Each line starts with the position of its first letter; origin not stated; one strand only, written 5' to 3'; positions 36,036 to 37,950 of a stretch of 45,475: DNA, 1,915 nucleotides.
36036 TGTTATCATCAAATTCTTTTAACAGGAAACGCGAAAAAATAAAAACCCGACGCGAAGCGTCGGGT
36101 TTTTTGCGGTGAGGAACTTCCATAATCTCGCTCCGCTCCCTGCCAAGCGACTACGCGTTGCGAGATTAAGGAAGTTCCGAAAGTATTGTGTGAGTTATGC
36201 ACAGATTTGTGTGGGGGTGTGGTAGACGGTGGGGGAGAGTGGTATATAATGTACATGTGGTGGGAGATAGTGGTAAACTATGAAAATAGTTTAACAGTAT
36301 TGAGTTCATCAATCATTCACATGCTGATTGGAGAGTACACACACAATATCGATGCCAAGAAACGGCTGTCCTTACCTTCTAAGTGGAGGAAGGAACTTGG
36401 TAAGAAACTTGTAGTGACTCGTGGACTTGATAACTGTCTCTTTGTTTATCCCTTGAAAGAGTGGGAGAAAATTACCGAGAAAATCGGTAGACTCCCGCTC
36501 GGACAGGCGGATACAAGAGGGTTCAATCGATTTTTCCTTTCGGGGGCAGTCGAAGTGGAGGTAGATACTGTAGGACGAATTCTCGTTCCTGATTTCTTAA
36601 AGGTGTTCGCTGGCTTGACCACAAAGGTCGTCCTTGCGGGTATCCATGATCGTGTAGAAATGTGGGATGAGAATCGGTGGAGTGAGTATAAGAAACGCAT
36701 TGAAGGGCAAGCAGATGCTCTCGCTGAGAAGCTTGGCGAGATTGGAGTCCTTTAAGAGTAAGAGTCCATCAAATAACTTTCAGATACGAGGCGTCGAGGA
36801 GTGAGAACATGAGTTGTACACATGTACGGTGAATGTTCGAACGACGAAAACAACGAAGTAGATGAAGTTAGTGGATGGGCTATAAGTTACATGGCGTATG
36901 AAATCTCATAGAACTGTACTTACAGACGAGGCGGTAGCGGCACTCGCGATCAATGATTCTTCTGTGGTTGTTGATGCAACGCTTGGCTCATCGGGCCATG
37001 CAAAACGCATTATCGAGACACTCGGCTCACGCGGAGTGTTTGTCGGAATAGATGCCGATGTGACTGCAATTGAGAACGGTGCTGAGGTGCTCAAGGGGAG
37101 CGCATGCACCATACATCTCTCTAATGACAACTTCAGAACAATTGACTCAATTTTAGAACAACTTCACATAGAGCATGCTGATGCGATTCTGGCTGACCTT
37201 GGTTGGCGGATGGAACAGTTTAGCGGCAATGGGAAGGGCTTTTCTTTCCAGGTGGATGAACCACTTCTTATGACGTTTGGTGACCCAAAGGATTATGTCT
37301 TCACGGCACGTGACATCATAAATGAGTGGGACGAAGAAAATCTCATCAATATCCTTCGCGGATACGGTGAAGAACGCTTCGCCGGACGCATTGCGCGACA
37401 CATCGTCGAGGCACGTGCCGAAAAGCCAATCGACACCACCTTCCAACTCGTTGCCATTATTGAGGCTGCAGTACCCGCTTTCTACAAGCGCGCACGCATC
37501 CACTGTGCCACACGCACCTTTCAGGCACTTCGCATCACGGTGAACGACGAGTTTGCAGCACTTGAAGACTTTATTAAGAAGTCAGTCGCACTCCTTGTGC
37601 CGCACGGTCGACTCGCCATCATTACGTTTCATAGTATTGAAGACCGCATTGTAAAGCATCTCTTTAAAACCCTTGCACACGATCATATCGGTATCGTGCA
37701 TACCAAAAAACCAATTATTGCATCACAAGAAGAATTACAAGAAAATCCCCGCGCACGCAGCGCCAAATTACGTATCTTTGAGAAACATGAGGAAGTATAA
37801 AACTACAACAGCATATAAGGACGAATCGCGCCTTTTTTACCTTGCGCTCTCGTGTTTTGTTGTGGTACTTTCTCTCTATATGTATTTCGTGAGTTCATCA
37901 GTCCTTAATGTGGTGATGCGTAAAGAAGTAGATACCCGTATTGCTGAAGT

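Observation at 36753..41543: Inverted copies of one repeat family bracket rsmH-ftsL-ftsI-murF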

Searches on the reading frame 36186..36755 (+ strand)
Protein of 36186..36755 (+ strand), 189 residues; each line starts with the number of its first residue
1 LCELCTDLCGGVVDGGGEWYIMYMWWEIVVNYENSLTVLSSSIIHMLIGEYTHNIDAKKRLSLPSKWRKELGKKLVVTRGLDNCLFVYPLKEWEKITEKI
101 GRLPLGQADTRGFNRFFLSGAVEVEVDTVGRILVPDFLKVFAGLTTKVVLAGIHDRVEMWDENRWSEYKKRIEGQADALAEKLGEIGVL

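Call 15: search_protein_families(library=pfam, proteins=[window:36186-36755:+])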
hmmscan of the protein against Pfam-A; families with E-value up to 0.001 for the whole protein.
window:36186-36755:+ (189 aa): 1 family
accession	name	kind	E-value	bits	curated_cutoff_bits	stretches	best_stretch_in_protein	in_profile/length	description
PF02381.23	MraZ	-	2.5e-35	120.7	23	2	46-115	1-71/72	MraZ protein, putative antitoxin-like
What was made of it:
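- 36186..36755 (+): mraZ. This is the ORF from the first possible start. Relatives call a 144-aa product, which would start near 36321. The stop is TAA at 36753-36755. Pfam PF02381, 2.5e-35 (call 15).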

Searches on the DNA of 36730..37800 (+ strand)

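Call 21: search_rna_families(source=window, start=36730, end=36910, threshold=evalue, max_evalue=10, show_alignments=2)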
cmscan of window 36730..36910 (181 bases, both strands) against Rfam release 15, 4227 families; matches with E-value up to 10: 2.
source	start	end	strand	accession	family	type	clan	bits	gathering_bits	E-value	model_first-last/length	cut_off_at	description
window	36822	36910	+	RF02942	Clostridiales-3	Gene; sRNA;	-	12.3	103.4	0.19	1-89/264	3'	Clostridiales-3 RNA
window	36730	36766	-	RF02213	ZFAT-AS1_3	Gene; lncRNA;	-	9.5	70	6.7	1-31/80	3'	ZFAT antisense RNA 1 conserved region 3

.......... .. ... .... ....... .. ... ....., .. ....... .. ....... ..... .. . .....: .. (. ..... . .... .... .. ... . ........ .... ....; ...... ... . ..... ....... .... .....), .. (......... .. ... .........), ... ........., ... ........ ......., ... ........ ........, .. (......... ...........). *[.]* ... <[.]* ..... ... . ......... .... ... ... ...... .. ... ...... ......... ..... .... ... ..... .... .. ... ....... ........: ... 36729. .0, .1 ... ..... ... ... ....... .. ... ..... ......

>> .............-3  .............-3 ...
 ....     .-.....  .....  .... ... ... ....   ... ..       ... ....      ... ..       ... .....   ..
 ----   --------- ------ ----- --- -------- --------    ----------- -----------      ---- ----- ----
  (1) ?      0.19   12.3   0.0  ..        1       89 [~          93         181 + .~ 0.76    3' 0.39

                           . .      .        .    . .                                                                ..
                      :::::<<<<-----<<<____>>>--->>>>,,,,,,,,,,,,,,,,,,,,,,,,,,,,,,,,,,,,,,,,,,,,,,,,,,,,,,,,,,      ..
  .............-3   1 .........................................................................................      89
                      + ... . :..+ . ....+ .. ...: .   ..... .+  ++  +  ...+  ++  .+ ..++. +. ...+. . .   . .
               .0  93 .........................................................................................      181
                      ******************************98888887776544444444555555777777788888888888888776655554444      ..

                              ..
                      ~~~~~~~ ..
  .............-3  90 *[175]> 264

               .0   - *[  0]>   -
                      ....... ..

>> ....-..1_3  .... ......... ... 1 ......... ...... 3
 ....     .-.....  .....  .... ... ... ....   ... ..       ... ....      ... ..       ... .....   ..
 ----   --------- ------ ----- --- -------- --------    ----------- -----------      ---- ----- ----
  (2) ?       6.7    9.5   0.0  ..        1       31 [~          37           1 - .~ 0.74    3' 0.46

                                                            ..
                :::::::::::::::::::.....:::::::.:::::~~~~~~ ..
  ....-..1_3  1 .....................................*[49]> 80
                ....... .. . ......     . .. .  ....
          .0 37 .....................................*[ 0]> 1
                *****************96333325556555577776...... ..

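Call 55: search_with_rna_model(model_id=R1, sources=[L036, L037, L038], max_evalue=1)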
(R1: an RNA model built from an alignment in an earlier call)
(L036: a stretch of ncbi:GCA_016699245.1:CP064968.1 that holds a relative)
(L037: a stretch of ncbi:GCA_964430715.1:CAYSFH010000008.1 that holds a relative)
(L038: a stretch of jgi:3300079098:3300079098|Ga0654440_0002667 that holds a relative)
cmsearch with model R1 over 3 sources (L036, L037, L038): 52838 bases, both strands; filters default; matches with E-value up to 1: 1.
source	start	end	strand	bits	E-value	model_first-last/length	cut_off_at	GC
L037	9860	9990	+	97.1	8.1e-23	1-132/132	no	0.44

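Call 74: search_with_rna_model(model_id=R1, sources=[L039, L040], max_evalue=1)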
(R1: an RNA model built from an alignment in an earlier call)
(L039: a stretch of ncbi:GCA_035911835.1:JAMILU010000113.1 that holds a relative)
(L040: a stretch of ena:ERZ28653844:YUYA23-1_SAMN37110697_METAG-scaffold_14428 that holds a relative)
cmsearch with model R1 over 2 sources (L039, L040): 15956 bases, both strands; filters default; matches with E-value up to 1: 1.
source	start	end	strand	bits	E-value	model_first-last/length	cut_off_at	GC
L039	5017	5147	-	102.6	8.6e-25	1-132/132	no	0.48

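Call 79: search_rna_families(sources=[L005, L015, L026, L033, L003, L039, L021, L008], threshold=evalue, max_evalue=0.1)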
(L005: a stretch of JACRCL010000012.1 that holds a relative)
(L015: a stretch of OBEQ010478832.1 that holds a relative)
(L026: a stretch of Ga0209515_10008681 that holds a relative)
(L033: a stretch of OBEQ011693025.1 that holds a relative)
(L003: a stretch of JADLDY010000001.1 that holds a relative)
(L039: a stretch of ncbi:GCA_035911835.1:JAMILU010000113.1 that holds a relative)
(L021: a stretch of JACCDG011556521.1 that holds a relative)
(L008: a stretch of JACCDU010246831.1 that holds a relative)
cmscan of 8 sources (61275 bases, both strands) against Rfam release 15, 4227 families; matches with E-value up to 0.1: 3.
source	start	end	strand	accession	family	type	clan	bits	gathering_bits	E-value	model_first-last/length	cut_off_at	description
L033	6506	6576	-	RF00005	tRNA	Gene; tRNA;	CL00001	73.7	29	2.9e-14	1-71/71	no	tRNA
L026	11197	11261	-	RF03996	mir-3012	Gene; miRNA;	-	31.5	90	0.049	1-68/68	no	mir-3012 microRNA precursor family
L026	9430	9507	+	RF00506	Thr_leader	Cis-reg; leader;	-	31.4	55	0.06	1-118/118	no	Threonine operon leader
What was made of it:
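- On Any Rfam 15 RNA family (including the mraW motif, 6S, SRP and ribozymes): There is none on copies in eight other loci at E ≤ 0.1 (call 79).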

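Call 90: search_dna_similar(query=window:36757-36887:+, collection=ecoli_genomes, mode=distant, max_evalue=0.01, max_rows=5)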
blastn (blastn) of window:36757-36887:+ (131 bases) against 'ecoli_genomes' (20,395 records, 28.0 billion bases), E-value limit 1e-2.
No match.
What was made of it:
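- On ERIC / IRU: No blastn match (E ≤ 0.01) in any of 5,426 complete E. coli genomes (call 90).
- Closest known: ERIC / IRU. Different: BLAST of the short copy against 5,426 E. coli genomes finds nothing (call 90).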

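Call 91: search_dna_similar(query=window:36757-36887:+, collection=plasmids, mode=distant, max_evalue=0.01, max_rows=5)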
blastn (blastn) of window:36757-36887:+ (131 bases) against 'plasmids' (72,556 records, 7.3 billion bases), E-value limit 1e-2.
No match.

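Call 92: search_dna_similar(query=window:36757-36887:+, collection=phages, mode=distant, max_evalue=0.01, max_rows=5)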
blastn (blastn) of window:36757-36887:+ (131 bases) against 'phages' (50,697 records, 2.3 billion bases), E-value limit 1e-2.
No match.
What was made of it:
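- Tried and rejected: The short copy found nothing in phage, plasmid or E. coli collections (calls 90-92).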
